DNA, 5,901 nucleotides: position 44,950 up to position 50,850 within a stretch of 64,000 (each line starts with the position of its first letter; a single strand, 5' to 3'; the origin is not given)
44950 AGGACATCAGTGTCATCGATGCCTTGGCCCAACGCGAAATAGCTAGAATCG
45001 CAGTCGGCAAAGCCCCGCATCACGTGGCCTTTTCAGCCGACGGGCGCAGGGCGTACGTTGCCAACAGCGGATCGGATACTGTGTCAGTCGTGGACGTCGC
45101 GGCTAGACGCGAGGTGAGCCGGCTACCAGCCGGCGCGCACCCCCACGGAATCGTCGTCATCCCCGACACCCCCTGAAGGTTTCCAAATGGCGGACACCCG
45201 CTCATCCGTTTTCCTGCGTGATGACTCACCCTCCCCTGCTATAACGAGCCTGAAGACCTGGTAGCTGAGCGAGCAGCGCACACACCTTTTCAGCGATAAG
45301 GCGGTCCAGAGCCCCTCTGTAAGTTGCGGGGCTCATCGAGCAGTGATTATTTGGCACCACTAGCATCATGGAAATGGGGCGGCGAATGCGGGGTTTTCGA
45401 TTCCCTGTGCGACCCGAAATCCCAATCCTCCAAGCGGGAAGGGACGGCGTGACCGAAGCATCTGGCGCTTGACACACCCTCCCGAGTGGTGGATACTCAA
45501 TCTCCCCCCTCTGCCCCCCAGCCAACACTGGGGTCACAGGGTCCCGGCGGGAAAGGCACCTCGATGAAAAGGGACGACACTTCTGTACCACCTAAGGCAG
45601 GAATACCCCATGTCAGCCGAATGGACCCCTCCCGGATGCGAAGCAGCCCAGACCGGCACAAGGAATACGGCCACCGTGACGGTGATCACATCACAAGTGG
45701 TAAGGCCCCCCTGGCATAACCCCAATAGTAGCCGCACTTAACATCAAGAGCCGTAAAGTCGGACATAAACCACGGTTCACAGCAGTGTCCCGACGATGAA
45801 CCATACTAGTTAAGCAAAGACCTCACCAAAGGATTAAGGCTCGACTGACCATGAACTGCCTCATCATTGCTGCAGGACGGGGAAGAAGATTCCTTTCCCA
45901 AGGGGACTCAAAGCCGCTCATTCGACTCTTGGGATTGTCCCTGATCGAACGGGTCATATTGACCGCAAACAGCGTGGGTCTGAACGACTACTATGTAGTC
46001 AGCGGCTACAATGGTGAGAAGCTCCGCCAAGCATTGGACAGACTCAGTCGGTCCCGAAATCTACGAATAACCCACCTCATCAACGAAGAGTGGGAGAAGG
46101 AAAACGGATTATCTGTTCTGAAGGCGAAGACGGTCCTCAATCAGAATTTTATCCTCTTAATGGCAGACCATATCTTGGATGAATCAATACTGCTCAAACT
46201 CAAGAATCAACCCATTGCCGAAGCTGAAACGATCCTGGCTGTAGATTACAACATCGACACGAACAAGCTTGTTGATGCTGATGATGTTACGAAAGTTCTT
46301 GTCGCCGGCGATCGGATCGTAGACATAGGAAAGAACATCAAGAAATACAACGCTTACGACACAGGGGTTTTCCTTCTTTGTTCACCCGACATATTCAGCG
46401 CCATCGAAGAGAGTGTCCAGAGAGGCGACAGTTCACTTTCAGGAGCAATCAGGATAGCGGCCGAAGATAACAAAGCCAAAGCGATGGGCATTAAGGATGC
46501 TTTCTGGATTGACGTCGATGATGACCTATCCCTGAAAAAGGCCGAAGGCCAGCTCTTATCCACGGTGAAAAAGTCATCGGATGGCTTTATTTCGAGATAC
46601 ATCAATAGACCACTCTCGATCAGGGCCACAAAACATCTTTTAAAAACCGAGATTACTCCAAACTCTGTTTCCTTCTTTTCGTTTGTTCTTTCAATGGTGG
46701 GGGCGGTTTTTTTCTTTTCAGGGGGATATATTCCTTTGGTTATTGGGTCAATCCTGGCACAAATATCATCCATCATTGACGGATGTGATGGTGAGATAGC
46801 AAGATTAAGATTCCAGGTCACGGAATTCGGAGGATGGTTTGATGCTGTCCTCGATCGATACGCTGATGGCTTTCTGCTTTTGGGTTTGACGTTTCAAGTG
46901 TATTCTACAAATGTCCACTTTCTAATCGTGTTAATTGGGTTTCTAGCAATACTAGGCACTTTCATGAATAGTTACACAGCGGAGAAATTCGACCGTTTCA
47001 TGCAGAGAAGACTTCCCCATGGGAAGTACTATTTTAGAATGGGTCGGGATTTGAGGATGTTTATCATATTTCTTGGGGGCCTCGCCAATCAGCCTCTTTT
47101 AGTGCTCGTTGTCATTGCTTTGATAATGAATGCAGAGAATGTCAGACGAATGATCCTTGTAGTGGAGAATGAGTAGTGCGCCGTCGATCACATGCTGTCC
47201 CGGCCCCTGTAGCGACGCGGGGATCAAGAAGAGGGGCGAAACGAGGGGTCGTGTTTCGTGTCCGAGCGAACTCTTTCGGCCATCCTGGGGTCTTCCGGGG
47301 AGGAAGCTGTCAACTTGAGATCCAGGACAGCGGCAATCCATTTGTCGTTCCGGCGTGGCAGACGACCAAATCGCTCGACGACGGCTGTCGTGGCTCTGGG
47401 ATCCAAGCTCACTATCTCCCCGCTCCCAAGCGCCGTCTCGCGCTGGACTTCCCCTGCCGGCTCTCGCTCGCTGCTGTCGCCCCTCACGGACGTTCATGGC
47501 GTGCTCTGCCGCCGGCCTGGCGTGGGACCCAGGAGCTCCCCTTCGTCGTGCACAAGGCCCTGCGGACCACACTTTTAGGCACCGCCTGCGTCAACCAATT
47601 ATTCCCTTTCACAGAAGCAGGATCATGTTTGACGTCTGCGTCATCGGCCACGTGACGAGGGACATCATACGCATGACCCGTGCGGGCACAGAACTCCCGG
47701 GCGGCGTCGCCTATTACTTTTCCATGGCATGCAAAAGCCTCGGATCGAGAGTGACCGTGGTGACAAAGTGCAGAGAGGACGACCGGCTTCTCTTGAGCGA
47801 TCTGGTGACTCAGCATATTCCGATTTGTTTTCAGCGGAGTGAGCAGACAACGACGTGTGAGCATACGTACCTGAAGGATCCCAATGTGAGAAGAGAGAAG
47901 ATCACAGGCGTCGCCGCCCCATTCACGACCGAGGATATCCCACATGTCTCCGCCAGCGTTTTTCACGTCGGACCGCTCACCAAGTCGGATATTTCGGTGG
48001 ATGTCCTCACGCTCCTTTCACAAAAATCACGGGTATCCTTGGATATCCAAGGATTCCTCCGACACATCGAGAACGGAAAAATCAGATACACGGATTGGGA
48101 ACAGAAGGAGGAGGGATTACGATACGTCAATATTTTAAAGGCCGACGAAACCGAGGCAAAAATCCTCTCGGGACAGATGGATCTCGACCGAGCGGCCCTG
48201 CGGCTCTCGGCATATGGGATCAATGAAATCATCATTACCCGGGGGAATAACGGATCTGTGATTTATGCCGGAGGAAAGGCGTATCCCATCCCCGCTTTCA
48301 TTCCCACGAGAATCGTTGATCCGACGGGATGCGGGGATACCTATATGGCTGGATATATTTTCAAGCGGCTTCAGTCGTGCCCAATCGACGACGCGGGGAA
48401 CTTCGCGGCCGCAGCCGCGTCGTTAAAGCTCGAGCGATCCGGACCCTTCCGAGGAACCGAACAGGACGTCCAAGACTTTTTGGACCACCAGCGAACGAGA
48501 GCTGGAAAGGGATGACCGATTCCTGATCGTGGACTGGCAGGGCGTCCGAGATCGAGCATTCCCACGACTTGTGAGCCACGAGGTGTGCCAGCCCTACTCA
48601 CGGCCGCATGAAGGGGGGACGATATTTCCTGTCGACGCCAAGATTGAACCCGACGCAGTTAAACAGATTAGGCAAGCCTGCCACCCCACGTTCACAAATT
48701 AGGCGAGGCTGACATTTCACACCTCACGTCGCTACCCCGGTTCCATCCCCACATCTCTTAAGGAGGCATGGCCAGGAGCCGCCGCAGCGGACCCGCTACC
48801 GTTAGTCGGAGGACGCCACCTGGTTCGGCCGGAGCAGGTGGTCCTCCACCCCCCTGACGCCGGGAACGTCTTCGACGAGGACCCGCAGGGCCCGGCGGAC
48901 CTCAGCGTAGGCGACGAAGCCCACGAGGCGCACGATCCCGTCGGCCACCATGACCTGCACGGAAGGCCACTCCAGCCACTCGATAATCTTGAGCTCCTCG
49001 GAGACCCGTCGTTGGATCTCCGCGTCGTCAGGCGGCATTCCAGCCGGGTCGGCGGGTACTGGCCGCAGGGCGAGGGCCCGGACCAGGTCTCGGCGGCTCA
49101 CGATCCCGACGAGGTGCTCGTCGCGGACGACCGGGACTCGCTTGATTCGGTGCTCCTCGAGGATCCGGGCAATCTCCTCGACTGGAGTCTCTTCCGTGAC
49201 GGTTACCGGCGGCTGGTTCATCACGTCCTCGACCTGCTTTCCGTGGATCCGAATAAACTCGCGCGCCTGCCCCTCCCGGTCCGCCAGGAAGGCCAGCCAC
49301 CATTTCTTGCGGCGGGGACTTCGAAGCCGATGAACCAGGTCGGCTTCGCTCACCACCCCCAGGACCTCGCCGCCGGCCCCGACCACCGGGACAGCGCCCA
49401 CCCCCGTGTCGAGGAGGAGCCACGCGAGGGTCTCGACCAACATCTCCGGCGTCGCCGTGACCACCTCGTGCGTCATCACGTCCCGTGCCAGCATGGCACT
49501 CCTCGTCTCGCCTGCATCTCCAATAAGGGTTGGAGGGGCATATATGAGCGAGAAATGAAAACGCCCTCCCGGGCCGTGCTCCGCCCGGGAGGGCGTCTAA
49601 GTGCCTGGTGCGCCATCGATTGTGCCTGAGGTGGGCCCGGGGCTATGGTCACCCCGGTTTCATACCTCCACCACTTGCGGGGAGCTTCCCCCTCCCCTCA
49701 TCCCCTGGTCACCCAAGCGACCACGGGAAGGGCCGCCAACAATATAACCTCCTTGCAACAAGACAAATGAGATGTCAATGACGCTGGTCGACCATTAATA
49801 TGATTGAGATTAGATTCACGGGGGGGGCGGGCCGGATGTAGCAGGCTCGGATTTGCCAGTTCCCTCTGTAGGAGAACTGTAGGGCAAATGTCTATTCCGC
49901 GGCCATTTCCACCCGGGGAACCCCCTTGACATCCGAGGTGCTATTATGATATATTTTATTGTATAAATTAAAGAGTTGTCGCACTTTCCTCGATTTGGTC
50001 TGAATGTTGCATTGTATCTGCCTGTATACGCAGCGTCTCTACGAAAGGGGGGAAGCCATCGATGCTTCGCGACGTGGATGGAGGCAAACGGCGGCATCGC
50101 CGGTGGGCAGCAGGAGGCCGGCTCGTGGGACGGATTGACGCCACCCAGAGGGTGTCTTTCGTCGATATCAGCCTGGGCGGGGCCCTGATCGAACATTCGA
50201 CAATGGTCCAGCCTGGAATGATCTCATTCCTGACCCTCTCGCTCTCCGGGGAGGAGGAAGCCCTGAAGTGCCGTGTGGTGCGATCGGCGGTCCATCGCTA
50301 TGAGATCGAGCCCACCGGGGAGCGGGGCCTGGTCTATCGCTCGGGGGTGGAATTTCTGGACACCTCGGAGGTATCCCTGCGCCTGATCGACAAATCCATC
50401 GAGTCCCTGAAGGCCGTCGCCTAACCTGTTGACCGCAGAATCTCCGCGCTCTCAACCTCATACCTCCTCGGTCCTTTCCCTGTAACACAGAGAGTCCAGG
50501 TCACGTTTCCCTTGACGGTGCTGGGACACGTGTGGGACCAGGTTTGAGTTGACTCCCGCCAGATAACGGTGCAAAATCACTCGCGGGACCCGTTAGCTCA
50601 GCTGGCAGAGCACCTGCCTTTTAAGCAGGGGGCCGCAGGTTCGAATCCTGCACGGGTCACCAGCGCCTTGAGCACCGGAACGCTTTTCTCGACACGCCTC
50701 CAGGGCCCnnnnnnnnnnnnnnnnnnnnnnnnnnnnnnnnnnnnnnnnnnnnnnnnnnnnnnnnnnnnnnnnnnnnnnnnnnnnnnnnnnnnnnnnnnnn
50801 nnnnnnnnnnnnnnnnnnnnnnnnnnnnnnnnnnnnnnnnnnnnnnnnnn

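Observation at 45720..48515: Lower-GC islet: IPCT/DIPPS-type bifunctional enzyme paired with a PfkB kinase instead of an inositol-phosphate synthase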

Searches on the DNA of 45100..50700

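Call 72: search_rna_families(source=window, start=45100, end=50700, threshold=evalue, max_evalue=1)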
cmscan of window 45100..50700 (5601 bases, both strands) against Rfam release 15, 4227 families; matches with E-value up to 1: 2.
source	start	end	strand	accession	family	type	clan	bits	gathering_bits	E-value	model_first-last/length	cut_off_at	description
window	50587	50659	+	RF00005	tRNA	Gene; tRNA;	CL00001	74.4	29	1.7e-15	1-71/71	no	tRNA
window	50485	50549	+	RF00740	mir-370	Gene; miRNA;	-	21.2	70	0.51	1-75/75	no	mir-370 microRNA precursor family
